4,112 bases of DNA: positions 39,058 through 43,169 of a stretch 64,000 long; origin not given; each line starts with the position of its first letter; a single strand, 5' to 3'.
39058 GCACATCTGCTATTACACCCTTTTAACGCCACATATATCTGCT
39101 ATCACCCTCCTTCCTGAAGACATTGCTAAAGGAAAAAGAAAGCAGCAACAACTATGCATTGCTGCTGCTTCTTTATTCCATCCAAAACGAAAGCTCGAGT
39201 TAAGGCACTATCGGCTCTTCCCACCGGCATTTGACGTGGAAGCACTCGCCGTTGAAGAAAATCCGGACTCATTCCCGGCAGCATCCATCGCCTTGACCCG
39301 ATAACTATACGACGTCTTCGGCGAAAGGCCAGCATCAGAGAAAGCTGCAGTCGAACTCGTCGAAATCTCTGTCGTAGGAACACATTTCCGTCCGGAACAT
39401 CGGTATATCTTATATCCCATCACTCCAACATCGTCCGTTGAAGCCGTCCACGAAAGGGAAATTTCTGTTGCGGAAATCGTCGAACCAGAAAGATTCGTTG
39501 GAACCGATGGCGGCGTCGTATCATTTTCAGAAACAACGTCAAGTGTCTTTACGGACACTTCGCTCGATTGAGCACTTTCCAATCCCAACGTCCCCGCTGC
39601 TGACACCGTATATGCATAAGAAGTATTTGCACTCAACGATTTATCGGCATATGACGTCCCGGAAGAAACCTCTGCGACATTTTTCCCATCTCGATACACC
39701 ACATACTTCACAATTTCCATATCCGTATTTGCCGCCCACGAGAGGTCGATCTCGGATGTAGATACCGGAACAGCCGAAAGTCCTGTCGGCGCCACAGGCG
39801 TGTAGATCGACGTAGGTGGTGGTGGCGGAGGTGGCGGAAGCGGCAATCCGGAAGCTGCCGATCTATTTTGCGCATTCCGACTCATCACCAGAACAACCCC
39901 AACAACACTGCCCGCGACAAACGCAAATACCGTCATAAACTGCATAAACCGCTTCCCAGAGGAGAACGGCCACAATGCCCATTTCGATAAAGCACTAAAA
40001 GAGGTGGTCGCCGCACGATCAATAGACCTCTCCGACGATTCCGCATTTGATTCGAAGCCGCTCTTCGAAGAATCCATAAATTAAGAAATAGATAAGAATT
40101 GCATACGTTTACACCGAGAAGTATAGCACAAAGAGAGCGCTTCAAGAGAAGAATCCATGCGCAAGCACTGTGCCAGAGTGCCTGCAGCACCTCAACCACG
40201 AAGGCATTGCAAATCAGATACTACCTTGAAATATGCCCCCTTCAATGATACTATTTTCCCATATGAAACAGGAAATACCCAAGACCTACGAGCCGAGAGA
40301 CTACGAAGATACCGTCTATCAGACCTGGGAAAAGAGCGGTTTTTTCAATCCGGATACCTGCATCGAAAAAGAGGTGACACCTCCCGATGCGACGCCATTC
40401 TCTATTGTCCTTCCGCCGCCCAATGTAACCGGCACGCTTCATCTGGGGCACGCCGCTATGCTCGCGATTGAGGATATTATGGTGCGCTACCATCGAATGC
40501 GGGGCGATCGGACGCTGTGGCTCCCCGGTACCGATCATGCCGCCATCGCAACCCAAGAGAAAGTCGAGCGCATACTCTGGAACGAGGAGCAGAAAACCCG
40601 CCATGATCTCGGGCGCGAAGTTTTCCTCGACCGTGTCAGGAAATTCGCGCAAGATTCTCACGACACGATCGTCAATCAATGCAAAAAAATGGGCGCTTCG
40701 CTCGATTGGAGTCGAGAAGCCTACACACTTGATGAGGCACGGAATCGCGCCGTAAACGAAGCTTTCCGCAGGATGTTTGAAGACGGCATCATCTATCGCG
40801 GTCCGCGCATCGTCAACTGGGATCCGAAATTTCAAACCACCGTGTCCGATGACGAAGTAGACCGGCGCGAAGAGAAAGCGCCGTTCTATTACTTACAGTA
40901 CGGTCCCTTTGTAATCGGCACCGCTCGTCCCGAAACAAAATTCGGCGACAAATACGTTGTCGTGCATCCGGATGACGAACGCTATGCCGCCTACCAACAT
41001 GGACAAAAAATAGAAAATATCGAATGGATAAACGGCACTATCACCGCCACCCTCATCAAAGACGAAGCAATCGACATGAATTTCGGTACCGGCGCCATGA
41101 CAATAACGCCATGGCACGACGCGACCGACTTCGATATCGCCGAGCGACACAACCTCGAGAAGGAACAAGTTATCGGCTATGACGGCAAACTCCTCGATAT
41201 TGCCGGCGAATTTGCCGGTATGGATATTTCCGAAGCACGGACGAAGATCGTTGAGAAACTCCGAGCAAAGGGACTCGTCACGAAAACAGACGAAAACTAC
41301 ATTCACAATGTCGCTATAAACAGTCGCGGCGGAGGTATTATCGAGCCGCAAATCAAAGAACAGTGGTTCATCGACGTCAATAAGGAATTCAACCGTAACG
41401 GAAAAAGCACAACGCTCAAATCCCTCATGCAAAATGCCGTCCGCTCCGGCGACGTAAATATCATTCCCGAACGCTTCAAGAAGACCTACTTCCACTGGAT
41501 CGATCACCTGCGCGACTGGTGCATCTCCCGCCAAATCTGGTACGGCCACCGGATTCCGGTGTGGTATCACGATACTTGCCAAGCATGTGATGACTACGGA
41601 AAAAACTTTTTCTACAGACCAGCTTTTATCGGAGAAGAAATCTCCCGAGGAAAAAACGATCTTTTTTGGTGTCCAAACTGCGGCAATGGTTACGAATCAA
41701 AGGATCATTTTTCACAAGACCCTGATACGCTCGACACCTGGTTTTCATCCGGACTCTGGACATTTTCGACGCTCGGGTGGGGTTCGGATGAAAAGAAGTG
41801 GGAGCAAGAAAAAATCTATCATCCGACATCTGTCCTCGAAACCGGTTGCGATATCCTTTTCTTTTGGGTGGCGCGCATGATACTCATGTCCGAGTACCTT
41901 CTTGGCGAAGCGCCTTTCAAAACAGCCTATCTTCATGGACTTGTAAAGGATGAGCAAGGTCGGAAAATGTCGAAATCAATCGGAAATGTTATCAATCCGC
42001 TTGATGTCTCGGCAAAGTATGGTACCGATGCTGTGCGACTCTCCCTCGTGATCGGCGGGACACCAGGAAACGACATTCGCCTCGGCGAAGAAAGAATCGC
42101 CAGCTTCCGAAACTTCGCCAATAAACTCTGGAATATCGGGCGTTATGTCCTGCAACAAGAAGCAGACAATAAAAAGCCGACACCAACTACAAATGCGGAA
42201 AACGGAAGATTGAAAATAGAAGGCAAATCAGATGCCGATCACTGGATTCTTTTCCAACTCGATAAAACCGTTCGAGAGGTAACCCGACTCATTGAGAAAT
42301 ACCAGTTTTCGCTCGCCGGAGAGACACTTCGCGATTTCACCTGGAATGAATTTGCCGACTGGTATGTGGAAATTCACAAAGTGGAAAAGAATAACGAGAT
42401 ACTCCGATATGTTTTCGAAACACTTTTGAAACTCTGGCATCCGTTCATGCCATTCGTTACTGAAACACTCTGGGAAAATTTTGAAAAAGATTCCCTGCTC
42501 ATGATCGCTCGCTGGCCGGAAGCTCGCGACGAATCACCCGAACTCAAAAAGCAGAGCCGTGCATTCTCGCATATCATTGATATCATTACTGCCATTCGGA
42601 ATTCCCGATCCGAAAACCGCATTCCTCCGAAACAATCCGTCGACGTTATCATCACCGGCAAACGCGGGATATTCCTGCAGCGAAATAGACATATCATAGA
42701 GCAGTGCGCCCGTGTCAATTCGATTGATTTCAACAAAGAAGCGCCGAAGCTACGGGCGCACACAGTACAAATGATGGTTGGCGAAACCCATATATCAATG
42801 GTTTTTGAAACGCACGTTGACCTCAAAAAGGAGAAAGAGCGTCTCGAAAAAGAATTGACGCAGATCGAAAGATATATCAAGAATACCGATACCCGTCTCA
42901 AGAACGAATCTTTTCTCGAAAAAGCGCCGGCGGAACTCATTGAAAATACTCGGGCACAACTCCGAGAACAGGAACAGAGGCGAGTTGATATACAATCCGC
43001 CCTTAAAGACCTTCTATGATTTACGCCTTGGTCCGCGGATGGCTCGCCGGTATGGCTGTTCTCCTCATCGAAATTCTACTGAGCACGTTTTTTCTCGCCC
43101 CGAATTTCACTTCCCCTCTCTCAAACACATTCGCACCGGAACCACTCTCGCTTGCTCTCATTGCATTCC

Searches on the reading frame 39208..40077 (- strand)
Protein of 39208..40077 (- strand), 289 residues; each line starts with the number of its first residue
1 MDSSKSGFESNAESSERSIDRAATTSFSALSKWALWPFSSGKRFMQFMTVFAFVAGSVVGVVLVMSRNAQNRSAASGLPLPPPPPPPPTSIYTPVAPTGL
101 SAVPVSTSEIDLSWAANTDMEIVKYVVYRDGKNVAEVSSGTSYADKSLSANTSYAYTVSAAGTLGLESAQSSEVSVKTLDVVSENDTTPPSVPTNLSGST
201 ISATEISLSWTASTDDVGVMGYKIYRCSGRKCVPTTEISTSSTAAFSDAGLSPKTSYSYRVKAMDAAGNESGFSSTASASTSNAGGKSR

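Call 25: search_protein_families(library=pfam, proteins=[window:39208-40077:-], max_evalue=0.001)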
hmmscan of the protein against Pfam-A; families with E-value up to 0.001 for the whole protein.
window:39208-40077:- (289 aa): 4 families
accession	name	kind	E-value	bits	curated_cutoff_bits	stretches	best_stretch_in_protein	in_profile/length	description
PF00041.27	fn3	-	3.5e-18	66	25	2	192-275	2-79/84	Fibronectin type III domain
PF18370.7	RGI_lyase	-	1.5e-09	38.5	27.8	1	99-174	9-83/86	Rhamnogalacturonan I lyases beta-sheet domain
PF25788.1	Ig_Rha78A_N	-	1.3e-07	32.2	27.4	1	200-281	14-101/105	Rha78A-like, N-terminal immunoglobulin domain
PF16656.11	Pur_ac_phosph_N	-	0.00027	21.9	30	0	200-280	10-92/93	Purple acid Phosphatase, N-terminal domain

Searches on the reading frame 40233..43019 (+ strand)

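Call 25: search_protein_families(library=pfam, proteins=[window:40233-43019:+], max_evalue=0.001)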
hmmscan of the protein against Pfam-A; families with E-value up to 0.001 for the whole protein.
window:40233-43019:+ (928 aa): 5 families
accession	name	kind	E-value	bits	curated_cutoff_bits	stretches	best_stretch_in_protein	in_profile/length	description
PF00133.28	tRNA-synt_1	-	2e-127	425.9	22.7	1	28-617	2-413/414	tRNA synthetases class I (I, L, M and V)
PF08264.19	Anticodon_1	-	8.1e-38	130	25.1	1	669-807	1-148/148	Anticodon-binding domain of tRNA ligase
PF09334.17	tRNA-synt_1g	-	9.4e-17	61.3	20.1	1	63-209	8-135/391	tRNA synthetases class I (M)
PF10458.14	Val_tRNA-synt_C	-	1e-12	48.5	25.9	1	863-927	1-65/66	Valyl tRNA synthetase tRNA binding arm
PF13603.12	tRNA-synt_1_2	-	3.4e-05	23.8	25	1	280-319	106-145/185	Leucyl-tRNA synthetase, editing domain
